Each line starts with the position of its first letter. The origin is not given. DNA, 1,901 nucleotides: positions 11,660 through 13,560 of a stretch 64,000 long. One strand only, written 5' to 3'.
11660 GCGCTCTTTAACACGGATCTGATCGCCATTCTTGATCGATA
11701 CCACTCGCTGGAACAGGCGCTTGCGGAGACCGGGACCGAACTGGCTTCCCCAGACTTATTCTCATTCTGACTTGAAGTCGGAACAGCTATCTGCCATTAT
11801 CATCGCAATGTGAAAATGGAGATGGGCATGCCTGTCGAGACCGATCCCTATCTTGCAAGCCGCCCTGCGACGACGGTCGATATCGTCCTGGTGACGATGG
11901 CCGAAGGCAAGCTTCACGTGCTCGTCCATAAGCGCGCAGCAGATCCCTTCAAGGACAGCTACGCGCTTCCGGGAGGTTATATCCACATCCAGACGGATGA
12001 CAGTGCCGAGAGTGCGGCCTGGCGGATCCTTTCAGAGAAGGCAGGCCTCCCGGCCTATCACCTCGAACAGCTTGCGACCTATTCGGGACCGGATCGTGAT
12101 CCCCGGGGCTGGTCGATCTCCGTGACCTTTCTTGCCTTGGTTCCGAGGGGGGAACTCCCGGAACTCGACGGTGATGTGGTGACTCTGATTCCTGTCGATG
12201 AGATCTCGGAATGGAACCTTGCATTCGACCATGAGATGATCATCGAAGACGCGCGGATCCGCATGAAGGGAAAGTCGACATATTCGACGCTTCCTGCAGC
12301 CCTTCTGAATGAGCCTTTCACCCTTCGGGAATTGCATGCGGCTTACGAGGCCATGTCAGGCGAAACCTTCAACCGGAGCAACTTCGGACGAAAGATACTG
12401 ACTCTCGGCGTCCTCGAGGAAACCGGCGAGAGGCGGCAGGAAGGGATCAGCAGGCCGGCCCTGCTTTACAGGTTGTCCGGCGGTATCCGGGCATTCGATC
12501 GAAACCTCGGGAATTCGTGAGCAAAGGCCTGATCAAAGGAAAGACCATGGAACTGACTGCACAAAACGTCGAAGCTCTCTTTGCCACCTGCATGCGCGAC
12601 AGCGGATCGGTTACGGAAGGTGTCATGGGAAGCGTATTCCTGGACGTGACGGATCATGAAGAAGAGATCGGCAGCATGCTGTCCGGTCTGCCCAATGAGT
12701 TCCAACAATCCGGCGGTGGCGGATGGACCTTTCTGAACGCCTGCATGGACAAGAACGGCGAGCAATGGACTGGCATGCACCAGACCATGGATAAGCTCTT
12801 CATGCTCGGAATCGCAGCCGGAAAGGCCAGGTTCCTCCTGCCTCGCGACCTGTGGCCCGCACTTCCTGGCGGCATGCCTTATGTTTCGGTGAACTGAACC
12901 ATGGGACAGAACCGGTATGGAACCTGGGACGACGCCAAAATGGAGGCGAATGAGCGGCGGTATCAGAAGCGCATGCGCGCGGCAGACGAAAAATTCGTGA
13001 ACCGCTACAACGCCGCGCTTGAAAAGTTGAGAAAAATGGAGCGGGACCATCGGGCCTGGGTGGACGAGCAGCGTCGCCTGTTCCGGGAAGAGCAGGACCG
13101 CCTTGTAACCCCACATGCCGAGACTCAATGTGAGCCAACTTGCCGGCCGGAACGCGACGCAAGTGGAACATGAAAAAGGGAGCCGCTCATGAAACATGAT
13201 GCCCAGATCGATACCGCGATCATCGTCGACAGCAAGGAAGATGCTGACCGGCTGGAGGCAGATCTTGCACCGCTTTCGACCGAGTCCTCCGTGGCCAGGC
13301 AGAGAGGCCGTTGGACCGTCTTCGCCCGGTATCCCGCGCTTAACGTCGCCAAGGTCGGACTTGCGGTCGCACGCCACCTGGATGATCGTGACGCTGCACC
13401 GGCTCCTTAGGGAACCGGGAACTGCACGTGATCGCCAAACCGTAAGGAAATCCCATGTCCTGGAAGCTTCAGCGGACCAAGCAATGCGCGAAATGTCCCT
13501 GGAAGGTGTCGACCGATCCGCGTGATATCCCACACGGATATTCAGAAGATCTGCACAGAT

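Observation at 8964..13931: Nine-gene ADP-ribose-centred operon: Macro-DprA/SLOG fusion, ART-fold protein and NUDIX-NrtR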

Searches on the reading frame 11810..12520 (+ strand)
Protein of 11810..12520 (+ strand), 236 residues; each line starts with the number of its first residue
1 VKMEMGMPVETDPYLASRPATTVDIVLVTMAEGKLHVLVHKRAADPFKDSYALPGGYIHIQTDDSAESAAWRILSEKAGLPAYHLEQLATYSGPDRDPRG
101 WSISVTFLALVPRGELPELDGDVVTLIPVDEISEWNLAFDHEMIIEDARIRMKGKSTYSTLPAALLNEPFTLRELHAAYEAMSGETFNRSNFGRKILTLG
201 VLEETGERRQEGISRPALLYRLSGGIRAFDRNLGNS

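Call 3: search_protein_families(library=pfam, proteins=[window:11810-12520:+], max_evalue=0.1)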
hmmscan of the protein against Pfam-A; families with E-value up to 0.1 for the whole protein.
window:11810-12520:+ (236 aa): 3 families
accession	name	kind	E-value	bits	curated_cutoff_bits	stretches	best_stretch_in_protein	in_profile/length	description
PF21906.2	NrtR_WHD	-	6.5e-19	68.3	27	1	163-222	2-61/61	NrtR DNA-binding winged helix domain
PF19368.5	AraR_C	-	3.2e-10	40.5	23.8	1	158-223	1-67/82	AraR C-terminal winged HTH domain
PF00293.34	NUDIX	-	4.9e-10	40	21.1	1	21-145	4-131/134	NUDIX domain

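Call 8: search_protein_families(library=ncbifam, proteins=[window:11810-12520:+], max_evalue=0.1)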
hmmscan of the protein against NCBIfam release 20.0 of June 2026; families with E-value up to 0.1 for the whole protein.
window:11810-12520:+ (236 aa): 9 families
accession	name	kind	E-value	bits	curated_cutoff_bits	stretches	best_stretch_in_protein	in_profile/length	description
NF050029.2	TransRepNtr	equivalog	1.5e-43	149.1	400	1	18-223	19-226/245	ADPR responsive transcriptional repressor NtrR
NF003787.0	PRK05379.1-4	equivalog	1.5e-07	30.8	449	1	19-122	205-310/346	bifunctional nicotinamide-nucleotide adenylyltransferase/Nudix hydroxylase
NF003788.0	PRK05379.1-5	equivalog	5.2e-07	29.3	354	1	22-135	215-332/351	bifunctional nicotinamide-nucleotide adenylyltransferase/Nudix hydroxylase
NF003791.0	PRK05379.2-3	equivalog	1.6e-05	24.3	409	1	21-121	203-303/340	bifunctional nicotinamide-nucleotide adenylyltransferase/Nudix hydroxylase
NF003786.0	PRK05379.1-2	equivalog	3.1e-05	23.3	397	1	21-146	219-349/354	bifunctional nicotinamide-nucleotide adenylyltransferase/Nudix hydroxylase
NF003790.0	PRK05379.2-2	equivalog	0.0022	17.2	403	1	19-121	214-317/354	bifunctional nicotinamide mononucleotide adenylyltransferase/ADP-ribose pyrophosphatase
NF003785.0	PRK05379.1-1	equivalog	0.0027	17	418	1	22-104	205-287/347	bifunctional nicotinamide-nucleotide adenylyltransferase/Nudix hydroxylase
NF008736.0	PRK11762.1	equivalog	0.015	14.8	169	1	18-90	43-113/186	ADP compounds hydrolase NudE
NF008044.0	PRK10776.1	equivalog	0.041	13.8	148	1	32-96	13-78/130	8-oxo-dGTP diphosphatase MutT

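Call 63: search_protein_families(library=phrogs, proteins=[window:11810-12520:+], max_evalue=0.01)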
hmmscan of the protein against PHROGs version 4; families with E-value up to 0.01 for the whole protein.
window:11810-12520:+ (236 aa): 1 family
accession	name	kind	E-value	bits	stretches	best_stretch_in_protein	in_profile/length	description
phrog_1198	-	other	6.3e-14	53.3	1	18-200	36-229/253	MutT/NUDIX hydrolase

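Call 64: search_protein_families(library=padloc, proteins=[window:11810-12520:+], max_evalue=0.01)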
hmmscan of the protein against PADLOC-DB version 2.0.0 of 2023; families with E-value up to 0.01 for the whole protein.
window:11810-12520:+ (236 aa): 0 families

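Call 81: search_dna_similar(query=window:11810-12520:+, collection=phages, mode=protein, max_rows=12)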
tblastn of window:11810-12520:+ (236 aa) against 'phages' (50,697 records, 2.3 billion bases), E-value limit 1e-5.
Records with a match: 20; places in all: 20; records where one place covers at least 80% of the query: 11.
Best place of each record, by identity: <60% 20.
By first word of the organism name: Listeria 5; Bacteriophage 4; Streptomyces 4; Acinetobacter 2; Bacillus 2; uncultured 1; Enterococcus 1; Saccharomonospora 1.
By host as written in the record: - 7; Listeria monocytogenes 5; Bacillus megaterium str. ATCC 43725 2; Streptomyces griseus subsp. griseus ATCC 10137 2; Streptomyces sp. ZL12 2; Enterococcus faecalis 1; Saccharomonospora sp. 1.
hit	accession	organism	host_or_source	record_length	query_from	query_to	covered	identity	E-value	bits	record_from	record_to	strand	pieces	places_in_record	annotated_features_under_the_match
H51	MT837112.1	Bacteriophage sp.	human fecal samples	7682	21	225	87%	38.6%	1e-29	121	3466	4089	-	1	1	record has no annotation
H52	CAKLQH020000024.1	Acinetobacter phage MD-2021a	not known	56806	19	230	90%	36.1%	2e-36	140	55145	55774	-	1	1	bifunctional nicotinamide mononucleotide ...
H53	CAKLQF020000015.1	Acinetobacter phage MD-2021a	not known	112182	19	230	90%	36.1%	2e-36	140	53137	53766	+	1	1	bifunctional nicotinamide mononucleotide ...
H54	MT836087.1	Bacteriophage sp.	human fecal samples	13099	18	221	86%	35.4%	2e-24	107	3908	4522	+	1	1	record has no annotation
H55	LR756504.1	uncultured phage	metagenomic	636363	22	235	91%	32.4%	2e-25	109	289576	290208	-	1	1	record has no annotation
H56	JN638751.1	Bacillus phage G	Bacillus megaterium str. ATCC 43725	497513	18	226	89%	33.0%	1e-24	107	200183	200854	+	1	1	273: gp273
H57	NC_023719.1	Bacillus phage G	Bacillus megaterium str. ATCC 43725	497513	18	226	89%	33.0%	1e-24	107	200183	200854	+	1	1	273: MutT/NUDIX hydrolase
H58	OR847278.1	Listeria phage LM 4-11-1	Listeria monocytogenes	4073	18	225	88%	31.9%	6e-25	107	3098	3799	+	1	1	record has no annotation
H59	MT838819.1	Bacteriophage sp.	human fecal samples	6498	18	221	86%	32.5%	2e-23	103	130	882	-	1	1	record has no annotation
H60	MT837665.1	Bacteriophage sp.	human fecal samples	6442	14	223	89%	31.3%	8e-24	104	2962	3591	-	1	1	record has no annotation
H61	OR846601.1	Enterococcus phage Efs 1-1-1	Enterococcus faecalis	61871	18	223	87%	31.4%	8e-22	99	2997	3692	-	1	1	record has no annotation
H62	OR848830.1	Listeria phage LM 4-14-1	Listeria monocytogenes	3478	22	207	79%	31.5%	3e-11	68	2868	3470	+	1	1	record has no annotation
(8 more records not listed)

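Call 82: search_dna_similar(query=window:11810-12520:+, collection=plasmids, mode=protein, max_rows=12)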
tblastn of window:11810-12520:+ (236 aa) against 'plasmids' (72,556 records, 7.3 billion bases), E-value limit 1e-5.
Records with a match: 293; places in all: 300; records where one place covers at least 80% of the query: 152.
Best place of each record, by identity: <60% 293.
By first word of the organism name: Streptomyces 79; Rhizobium 56; Azospirillum 11; Lactiplantibacillus 9; Lactobacillus 9; Mesorhizobium 9; Rhodococcus 7; Variovorax 6; Vibrio 6; Ligilactobacillus 6; and 63 more.
By predicted mobility (MOB-suite, as given by PLSDB): non-mobilizable 180; mobilizable 78; conjugative 35.
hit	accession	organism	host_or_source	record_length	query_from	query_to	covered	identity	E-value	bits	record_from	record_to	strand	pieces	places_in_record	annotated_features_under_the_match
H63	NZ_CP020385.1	Rhodovulum sp. MB263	cell culture,mud flat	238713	5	236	98%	48.7%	2e-61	214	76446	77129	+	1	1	NUDIX domain-containing protein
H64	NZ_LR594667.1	Variovorax sp. SRS16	linuron-contaminated soil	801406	7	227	94%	45.0%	4e-51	185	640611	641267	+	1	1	NUDIX domain-containing protein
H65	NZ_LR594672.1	Variovorax sp. PBL-E5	linuron-contaminated soil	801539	7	227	94%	45.0%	4e-51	185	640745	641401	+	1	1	NUDIX domain-containing protein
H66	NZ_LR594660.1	Variovorax sp. PBL-H6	linuron-contaminated soil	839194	7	227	94%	45.0%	4e-51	185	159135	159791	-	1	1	NUDIX domain-containing protein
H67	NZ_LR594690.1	Variovorax sp. WDL1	linuron-contaminated soil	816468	7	227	94%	45.0%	4e-51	185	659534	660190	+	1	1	NUDIX domain-containing protein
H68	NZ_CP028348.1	Novosphingobium sp. THN1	cell culture,surface water of Lake Taihu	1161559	20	221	86%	44.4%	2e-36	142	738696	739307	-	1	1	record has no annotation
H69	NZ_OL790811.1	Proteus mirabilis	-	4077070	19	233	91%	41.6%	3e-40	154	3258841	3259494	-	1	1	none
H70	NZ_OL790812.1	Proteus mirabilis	-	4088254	19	233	91%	41.6%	3e-40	154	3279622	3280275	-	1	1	none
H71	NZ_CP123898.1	Methylomonas sp. UP202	pure culture,canal sediment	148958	12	233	94%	40.1%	1e-38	149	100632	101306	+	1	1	NUDIX domain-containing protein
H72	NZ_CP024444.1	Moraxella osloensis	Homo sapiens,single cell,skin swab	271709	19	233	91%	41.4%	1e-37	146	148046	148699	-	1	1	NUDIX domain-containing protein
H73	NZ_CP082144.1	Acinetobacter lwoffii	cell culture,permafrost, Kolyma lowland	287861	19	233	91%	41.4%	1e-37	146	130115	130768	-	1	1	NUDIX domain-containing protein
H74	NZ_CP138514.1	Variovorax paradoxus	Legume root,PacBio whole genome assembly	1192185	18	222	87%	42.9%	3e-39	150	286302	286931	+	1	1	none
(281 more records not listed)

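Call 83: get_annotated_region(hit=H63, flank=7000)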
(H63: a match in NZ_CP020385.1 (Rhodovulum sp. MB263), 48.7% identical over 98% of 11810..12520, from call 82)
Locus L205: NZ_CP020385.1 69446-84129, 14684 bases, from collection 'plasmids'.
description: Rhodovulum sp. MB263 plasmid pRSMBA, complete sequence
organism: Rhodovulum sp. MB263 (NCBI taxid 308754)
taxonomy: Bacteria; Pseudomonadota; Alphaproteobacteria; Rhodobacterales; Paracoccaceae; Rhodovulum; Rhodovulum sp. MB263
host: -; source: cell culture,mud flat; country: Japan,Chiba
typing (MOB-suite, as given by PLSDB): non-mobilizable; replicon rep_cluster_567
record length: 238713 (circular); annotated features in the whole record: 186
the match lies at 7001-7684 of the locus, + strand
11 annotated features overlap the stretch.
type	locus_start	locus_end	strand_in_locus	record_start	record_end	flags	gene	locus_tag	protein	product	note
CDS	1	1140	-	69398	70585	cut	-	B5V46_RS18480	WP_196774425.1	hypothetical protein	-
CDS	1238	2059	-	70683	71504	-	-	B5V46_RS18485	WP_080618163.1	hypothetical protein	-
CDS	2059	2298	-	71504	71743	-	-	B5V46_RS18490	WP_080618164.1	hypothetical protein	-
CDS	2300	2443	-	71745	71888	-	-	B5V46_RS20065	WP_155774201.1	hypothetical protein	-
CDS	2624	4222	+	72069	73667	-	-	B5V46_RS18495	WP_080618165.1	hypothetical protein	-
CDS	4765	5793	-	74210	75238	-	-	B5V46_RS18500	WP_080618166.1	TonB-dependent receptor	-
CDS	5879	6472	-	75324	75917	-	-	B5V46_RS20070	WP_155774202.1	hypothetical protein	-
CDS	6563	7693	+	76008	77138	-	-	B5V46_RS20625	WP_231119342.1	NUDIX domain-containing protein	-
CDS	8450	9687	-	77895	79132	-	-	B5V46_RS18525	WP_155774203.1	IS3 family transposase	-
CDS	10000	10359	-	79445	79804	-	-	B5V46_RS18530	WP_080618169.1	hypothetical protein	-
CDS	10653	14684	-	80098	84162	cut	-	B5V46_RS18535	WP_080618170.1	autotransporter domain-containing protein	-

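Call 84: get_annotated_region(hit=H64, flank=7000)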
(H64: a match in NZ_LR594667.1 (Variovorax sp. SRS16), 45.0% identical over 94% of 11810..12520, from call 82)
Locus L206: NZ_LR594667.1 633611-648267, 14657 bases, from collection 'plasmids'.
description: Variovorax sp. SRS16 plasmid 2
organism: Variovorax sp. SRS16 (NCBI taxid 282217)
taxonomy: Bacteria; Pseudomonadota; Betaproteobacteria; Burkholderiales; Comamonadaceae; Variovorax; Variovorax sp. SRS16
host: -; source: linuron-contaminated soil; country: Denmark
typing (MOB-suite, as given by PLSDB): non-mobilizable
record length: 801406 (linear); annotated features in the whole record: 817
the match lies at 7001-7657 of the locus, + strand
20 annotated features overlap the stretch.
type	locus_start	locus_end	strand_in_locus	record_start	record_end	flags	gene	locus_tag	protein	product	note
CDS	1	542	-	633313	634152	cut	istB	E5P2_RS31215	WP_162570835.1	IS21-like element helper ATPase IstB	-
CDS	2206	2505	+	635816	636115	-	-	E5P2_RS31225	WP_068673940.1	hypothetical protein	-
CDS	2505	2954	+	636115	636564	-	-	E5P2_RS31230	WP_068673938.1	peptidyl-tRNA hydrolase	-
CDS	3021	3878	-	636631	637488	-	-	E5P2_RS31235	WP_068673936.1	NAD(+)/NADH kinase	-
CDS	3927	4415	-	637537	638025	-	-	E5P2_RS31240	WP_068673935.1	nucleoside 2-deoxyribosyltransferase domain-containing protein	-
CDS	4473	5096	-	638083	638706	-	-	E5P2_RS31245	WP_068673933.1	hypothetical protein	-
CDS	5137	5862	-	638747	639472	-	-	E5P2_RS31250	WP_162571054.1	hypothetical protein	-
CDS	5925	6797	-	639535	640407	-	-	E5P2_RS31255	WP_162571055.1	cysteine hydrolase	-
CDS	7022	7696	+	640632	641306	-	-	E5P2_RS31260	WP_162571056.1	NUDIX domain-containing protein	-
CDS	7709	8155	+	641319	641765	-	-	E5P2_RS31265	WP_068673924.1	NUDIX hydrolase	-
CDS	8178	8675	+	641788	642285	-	-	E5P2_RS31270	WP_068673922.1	regulatory protein RecX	GO:0006282 - regulation of DNA repair [Evidence IEA]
CDS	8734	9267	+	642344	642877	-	-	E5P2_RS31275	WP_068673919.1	macro domain-containing protein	-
CDS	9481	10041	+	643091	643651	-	-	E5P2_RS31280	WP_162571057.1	hypothetical protein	-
CDS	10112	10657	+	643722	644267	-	-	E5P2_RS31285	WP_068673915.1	alpha-ketoglutarate-dependent dioxygenase AlkB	-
CDS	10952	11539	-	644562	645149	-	-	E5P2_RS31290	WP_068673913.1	ribonuclease HII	-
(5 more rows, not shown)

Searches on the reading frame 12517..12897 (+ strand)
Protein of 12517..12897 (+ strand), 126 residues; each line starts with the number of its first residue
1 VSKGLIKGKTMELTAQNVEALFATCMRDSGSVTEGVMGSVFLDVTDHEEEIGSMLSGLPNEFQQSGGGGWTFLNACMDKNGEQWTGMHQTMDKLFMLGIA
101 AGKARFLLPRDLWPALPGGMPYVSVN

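Call 3: search_protein_families(library=pfam, proteins=[window:12517-12897:+], max_evalue=0.1)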
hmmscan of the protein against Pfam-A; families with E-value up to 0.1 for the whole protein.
window:12517-12897:+ (126 aa): 0 families

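Call 8: search_protein_families(library=ncbifam, proteins=[window:12517-12897:+], max_evalue=0.1)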
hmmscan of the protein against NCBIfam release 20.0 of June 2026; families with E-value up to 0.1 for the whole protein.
window:12517-12897:+ (126 aa): 0 families

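Call 63: search_protein_families(library=phrogs, proteins=[window:12517-12897:+], max_evalue=0.01)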
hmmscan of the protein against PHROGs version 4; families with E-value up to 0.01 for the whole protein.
window:12517-12897:+ (126 aa): 1 family
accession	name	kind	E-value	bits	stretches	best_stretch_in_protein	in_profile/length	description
phrog_26039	-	unknown function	2e-26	93.6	1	11-125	1-127/129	-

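Call 64: search_protein_families(library=padloc, proteins=[window:12517-12897:+], max_evalue=0.01)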
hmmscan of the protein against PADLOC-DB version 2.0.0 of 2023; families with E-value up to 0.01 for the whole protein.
window:12517-12897:+ (126 aa): 0 families

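Call 88: search_dna_similar(query=window:12517-12897:+, collection=phages, mode=protein, max_rows=10, max_evalue=0.001)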
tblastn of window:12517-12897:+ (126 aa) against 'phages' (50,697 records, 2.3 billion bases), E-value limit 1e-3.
Records with a match: 19; places in all: 20; records where one place covers at least 80% of the query: 14.
Best place of each record, by identity: <60% 19.
By first word of the organism name: Stenotrophomonas 5; Caulobacter 5; Klebsiella 4; Bertelyvirus 2; Variovorax 1; Salmonella 1; Xanthomonas 1.
By host as written in the record: Caulobacter vibrioides CB15 7; Stenotrophomonas maltophilia 5; Klebsiella pneumoniae 2; Variovorax sp. SCN45 1; Salmonella enterica subsp. enterica serovar Typhimurium ATCC 14028 1; Xanthomonas citri 1; Klebsiella pneumoniae ATCC 700603 1; Klebsiella pneumoniae KLEB009 1.
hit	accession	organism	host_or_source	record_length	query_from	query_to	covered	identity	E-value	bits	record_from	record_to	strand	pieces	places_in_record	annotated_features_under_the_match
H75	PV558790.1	Variovorax phage V45v66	Variovorax sp. SCN45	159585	13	125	90%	45.9%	4e-27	109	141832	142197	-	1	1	record has no annotation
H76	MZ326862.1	Stenotrophomonas phage Summit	Stenotrophomonas maltophilia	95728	10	126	93%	43.7%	9e-23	97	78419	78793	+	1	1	hypothetical protein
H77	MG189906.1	Stenotrophomonas phage vB_SmaS_DLP_5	Stenotrophomonas maltophilia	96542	11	126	92%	44.0%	9e-23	97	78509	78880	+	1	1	hypothetical protein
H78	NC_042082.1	Stenotrophomonas phage vB_SmaS_DLP_5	Stenotrophomonas maltophilia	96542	11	126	92%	44.0%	9e-23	97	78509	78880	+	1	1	hypothetical protein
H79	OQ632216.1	Salmonella phage Arash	Salmonella enterica subsp. enterica ...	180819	12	125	90%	42.4%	1e-24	102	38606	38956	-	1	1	hypothetical protein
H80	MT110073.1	Stenotrophomonas phage vB_SmaS_DLP_3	Stenotrophomonas maltophilia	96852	11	126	92%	40.8%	3e-19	87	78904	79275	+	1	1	hypothetical protein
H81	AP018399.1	Xanthomonas phage XacN1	Xanthomonas citri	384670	11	125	91%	37.5%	9e-17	80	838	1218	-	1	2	hypothetical protein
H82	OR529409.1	Stenotrophomonas phage BUCTxx100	Stenotrophomonas maltophilia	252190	44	126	66%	48.2%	1e-20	91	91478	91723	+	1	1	hypothetical protein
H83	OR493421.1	Klebsiella phage YC1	Klebsiella pneumoniae ATCC 700603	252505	44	126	66%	48.2%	1e-20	91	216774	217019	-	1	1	hypothetical protein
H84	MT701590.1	Klebsiella phage Miami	Klebsiella pneumoniae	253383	44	126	66%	48.2%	1e-20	91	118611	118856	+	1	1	hypothetical protein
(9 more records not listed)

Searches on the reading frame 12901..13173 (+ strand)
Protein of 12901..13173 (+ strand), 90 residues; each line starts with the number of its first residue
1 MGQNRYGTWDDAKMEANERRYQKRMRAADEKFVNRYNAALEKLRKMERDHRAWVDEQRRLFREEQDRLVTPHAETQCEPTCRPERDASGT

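Call 3: search_protein_families(library=pfam, proteins=[window:12901-13173:+], max_evalue=0.1)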
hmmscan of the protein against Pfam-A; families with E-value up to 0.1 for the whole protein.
window:12901-13173:+ (90 aa): 0 families

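Call 8: search_protein_families(library=ncbifam, proteins=[window:12901-13173:+], max_evalue=0.1)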
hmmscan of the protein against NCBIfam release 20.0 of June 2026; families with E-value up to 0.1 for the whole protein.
window:12901-13173:+ (90 aa): 0 families

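Call 63: search_protein_families(library=phrogs, proteins=[window:12901-13173:+], max_evalue=0.01)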
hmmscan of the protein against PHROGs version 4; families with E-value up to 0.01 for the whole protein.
window:12901-13173:+ (90 aa): 0 families

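Call 64: search_protein_families(library=padloc, proteins=[window:12901-13173:+], max_evalue=0.01)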
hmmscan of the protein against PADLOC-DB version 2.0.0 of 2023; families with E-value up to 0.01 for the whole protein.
window:12901-13173:+ (90 aa): 1 family
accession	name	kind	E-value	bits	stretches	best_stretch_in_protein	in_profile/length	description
PDLC02872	DpdF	-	0.0044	13.6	1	16-87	624-696/859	DpdF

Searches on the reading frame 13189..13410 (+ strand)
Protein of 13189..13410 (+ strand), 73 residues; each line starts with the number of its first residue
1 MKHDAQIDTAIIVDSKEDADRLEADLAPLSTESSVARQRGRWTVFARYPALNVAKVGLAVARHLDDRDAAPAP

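Call 3: search_protein_families(library=pfam, proteins=[window:13189-13410:+], max_evalue=0.1)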
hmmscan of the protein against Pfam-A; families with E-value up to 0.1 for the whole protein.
window:13189-13410:+ (73 aa): 0 families

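Call 8: search_protein_families(library=ncbifam, proteins=[window:13189-13410:+], max_evalue=0.1)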
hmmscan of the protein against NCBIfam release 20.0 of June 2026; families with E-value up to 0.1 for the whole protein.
window:13189-13410:+ (73 aa): 0 families

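Call 63: search_protein_families(library=phrogs, proteins=[window:13189-13410:+], max_evalue=0.01)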
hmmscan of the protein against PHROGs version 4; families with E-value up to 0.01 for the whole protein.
window:13189-13410:+ (73 aa): 0 families

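Call 64: search_protein_families(library=padloc, proteins=[window:13189-13410:+], max_evalue=0.01)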
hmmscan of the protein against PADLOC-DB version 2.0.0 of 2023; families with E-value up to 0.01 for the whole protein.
window:13189-13410:+ (73 aa): 0 families
